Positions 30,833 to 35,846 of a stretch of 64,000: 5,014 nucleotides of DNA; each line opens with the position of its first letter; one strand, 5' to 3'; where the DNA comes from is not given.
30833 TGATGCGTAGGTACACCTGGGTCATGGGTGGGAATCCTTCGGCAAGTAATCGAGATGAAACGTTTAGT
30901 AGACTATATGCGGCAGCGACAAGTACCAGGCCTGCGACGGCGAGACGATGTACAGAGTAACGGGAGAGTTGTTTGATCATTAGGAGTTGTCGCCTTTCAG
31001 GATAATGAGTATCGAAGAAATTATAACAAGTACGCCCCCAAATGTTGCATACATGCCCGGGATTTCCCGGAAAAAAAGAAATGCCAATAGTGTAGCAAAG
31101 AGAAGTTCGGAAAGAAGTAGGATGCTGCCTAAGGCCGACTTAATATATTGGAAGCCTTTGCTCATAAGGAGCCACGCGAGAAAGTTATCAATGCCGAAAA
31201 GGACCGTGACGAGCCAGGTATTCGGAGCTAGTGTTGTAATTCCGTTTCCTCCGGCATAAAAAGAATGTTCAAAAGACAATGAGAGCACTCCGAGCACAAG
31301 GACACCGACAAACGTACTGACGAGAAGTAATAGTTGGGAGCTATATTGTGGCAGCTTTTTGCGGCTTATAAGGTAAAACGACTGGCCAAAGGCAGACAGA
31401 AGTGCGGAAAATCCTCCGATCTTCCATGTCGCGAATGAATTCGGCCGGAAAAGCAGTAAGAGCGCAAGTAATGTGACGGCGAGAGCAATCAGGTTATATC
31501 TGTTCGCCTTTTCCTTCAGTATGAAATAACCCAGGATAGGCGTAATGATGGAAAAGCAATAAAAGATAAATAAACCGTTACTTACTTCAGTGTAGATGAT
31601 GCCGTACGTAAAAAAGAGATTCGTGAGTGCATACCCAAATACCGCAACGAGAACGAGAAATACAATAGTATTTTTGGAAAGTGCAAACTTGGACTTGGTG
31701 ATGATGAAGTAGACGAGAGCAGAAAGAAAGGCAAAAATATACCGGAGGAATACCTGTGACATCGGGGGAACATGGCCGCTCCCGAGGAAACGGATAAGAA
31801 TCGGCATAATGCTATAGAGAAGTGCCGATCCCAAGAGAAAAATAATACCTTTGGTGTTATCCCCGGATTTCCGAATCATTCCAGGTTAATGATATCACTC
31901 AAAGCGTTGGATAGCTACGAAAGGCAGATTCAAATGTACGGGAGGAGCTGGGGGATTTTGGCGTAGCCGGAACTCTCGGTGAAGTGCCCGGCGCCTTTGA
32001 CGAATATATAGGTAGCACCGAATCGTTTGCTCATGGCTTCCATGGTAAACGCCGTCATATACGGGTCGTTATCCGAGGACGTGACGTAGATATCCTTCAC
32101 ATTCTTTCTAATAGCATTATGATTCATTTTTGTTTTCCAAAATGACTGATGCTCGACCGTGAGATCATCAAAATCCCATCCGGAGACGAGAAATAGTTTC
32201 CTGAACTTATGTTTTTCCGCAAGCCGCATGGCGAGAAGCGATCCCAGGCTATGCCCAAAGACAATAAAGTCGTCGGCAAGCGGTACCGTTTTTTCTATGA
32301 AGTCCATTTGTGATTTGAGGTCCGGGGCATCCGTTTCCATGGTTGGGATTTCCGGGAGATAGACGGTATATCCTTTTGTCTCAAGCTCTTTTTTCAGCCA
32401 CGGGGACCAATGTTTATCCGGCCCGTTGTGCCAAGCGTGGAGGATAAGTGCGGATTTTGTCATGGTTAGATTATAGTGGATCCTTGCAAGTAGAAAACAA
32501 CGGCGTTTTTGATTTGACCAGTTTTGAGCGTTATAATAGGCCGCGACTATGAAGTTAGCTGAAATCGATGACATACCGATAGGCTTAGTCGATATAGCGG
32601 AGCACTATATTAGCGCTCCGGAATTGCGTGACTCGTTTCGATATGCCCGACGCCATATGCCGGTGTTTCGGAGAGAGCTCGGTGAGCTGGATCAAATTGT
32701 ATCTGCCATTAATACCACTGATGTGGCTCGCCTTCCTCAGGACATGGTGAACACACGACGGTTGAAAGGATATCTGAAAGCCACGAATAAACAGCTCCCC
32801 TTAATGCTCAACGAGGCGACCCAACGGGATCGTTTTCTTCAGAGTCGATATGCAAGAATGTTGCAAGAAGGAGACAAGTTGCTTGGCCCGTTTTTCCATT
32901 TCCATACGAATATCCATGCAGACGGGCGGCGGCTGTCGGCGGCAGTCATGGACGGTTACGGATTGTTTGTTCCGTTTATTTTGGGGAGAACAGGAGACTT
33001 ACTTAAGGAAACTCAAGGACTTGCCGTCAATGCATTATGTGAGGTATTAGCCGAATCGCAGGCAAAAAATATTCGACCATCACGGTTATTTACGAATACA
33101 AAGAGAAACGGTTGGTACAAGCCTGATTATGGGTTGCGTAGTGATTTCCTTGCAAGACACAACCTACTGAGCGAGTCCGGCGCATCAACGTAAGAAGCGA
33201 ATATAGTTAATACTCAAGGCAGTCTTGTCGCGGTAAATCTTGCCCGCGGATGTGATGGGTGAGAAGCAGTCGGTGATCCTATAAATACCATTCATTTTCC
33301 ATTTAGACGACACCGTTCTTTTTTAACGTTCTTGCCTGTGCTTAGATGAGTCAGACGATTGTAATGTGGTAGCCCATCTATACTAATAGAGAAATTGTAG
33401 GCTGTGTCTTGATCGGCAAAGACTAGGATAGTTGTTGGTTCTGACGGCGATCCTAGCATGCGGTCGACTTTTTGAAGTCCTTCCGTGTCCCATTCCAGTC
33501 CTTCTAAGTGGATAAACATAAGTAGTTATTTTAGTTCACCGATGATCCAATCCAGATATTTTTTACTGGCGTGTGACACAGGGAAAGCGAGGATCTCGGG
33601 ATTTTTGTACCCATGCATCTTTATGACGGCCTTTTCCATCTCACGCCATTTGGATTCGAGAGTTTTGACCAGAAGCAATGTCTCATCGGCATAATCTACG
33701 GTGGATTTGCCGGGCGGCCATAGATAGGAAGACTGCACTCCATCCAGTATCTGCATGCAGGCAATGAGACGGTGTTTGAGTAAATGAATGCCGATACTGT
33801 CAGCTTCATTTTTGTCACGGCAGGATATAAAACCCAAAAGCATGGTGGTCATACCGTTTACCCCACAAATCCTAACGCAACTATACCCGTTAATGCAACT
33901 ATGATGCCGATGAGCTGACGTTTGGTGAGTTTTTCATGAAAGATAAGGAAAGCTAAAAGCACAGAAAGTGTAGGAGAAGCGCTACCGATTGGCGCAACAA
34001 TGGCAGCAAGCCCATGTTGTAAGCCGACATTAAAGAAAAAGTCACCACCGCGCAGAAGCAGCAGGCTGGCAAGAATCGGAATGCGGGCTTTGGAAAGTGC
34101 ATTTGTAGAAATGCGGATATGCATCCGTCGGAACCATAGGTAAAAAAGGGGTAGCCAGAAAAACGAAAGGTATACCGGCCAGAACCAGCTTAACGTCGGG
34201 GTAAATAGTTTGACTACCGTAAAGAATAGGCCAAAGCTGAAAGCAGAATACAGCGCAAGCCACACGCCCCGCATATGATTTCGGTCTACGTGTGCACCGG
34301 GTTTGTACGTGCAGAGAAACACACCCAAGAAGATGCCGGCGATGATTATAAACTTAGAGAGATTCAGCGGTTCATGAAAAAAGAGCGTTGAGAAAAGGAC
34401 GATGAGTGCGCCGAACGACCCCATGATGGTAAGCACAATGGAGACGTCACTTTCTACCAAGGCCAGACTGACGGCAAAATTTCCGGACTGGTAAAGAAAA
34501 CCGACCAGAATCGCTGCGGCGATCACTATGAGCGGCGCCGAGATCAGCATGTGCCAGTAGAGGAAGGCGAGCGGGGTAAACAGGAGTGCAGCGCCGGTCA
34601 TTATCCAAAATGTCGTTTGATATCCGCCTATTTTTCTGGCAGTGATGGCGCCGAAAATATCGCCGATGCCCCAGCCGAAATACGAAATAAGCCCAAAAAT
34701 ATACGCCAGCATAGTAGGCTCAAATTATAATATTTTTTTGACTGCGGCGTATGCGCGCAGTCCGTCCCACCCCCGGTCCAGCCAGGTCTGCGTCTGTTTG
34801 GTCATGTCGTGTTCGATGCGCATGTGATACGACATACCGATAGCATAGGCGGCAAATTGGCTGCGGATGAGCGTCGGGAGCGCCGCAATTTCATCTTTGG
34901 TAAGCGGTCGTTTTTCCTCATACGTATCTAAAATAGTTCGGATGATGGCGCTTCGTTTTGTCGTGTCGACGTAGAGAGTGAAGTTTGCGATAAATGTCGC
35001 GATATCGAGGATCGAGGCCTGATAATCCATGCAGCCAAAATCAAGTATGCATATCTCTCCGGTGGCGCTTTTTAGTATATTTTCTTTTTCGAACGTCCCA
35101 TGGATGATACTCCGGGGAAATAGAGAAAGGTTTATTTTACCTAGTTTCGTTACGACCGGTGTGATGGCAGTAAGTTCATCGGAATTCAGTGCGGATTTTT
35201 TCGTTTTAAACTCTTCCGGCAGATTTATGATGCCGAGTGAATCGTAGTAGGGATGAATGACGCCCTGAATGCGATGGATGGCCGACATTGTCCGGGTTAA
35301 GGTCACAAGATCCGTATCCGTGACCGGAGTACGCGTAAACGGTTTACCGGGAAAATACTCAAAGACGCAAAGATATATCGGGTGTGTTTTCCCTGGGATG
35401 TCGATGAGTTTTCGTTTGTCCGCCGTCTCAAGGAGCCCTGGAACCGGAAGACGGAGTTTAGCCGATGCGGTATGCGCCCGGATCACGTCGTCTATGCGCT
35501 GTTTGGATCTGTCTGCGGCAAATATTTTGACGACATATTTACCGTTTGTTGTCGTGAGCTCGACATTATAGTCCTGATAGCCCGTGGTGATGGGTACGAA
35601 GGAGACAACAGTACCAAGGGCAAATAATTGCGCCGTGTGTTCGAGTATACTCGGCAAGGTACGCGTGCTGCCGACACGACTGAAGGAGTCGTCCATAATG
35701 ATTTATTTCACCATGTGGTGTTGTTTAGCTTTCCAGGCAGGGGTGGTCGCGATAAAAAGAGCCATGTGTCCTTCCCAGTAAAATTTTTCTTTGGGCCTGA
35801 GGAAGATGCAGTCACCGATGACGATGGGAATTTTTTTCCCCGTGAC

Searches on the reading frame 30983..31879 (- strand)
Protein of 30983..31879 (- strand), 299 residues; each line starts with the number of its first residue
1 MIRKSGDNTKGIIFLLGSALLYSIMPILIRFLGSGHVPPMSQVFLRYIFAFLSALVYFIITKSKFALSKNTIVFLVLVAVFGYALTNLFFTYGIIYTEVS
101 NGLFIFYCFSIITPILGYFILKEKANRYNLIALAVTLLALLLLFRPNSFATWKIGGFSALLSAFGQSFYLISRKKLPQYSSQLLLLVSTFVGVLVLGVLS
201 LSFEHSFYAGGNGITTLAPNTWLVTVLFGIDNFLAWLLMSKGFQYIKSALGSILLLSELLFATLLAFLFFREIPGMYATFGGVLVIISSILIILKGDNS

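Call 69: search_protein_families(library=pfam, proteins=[window:30983-31879:-], max_evalue=0.001)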
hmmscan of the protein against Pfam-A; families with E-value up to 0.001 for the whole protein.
window:30983-31879:- (299 aa): 1 family
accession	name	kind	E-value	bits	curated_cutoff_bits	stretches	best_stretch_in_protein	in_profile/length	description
PF00892.27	EamA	-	1.1e-29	103.8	28.2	2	10-144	2-134/135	EamA-like transporter family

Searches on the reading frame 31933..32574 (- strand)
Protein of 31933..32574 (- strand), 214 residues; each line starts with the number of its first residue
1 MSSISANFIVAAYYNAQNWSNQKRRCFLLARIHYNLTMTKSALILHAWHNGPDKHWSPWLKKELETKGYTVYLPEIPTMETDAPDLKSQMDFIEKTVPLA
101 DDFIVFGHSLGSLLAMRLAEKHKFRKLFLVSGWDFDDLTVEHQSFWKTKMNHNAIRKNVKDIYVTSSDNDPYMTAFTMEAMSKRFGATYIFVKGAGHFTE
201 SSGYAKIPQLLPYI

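Call 69: search_protein_families(library=pfam, proteins=[window:31933-32574:-], max_evalue=0.001)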
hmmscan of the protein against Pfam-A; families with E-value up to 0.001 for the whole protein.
window:31933-32574:- (214 aa): 4 families
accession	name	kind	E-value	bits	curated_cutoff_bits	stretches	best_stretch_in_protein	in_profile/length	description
PF06821.19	Ser_hydrolase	-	1.3e-19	71.2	22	1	43-210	2-166/172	Serine hydrolase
PF00561.26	Abhydrolase_1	-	1.6e-09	38.2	25.8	1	43-135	4-111/245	alpha/beta hydrolase fold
PF12697.13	Abhydrolase_6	-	4.7e-08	34.4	26.3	1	43-135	2-97/217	Alpha/beta hydrolase family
PF12695.13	Abhydrolase_5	-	7.5e-06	26.3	27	1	56-139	15-97/164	Alpha/beta hydrolase family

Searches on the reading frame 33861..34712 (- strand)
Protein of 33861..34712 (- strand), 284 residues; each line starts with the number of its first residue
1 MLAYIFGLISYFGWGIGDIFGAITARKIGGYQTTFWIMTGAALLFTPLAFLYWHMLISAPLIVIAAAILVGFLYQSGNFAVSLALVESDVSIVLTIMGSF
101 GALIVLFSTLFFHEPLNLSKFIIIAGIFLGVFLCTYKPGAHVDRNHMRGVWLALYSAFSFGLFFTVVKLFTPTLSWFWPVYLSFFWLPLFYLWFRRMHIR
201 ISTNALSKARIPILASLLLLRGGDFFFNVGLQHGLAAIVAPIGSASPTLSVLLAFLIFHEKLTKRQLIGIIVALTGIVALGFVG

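Call 69: search_protein_families(library=pfam, proteins=[window:33861-34712:-], max_evalue=0.001)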
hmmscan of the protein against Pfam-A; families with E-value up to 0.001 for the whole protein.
window:33861-34712:- (284 aa): 1 family
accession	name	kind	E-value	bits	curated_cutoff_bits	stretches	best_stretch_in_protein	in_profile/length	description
PF00892.27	EamA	-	4.5e-24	85.7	28.2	2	148-280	2-133/135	EamA-like transporter family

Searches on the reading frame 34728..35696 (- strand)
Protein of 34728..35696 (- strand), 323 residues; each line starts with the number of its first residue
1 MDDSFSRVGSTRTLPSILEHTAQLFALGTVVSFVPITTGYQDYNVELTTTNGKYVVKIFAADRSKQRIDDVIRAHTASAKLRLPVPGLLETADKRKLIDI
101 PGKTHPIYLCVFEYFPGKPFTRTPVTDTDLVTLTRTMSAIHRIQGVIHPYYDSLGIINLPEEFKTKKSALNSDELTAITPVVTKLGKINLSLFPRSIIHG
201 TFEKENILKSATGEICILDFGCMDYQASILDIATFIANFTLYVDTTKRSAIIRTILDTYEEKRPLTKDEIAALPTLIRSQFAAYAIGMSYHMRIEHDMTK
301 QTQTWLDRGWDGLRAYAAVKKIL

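Call 69: search_protein_families(library=pfam, proteins=[window:34728-35696:-], max_evalue=0.001)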
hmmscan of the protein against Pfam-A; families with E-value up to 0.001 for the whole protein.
window:34728-35696:- (323 aa): 1 family
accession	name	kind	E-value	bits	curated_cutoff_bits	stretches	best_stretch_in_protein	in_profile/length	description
PF01636.29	APH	-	6.3e-15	56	23.2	1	34-255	3-229/239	Phosphotransferase enzyme family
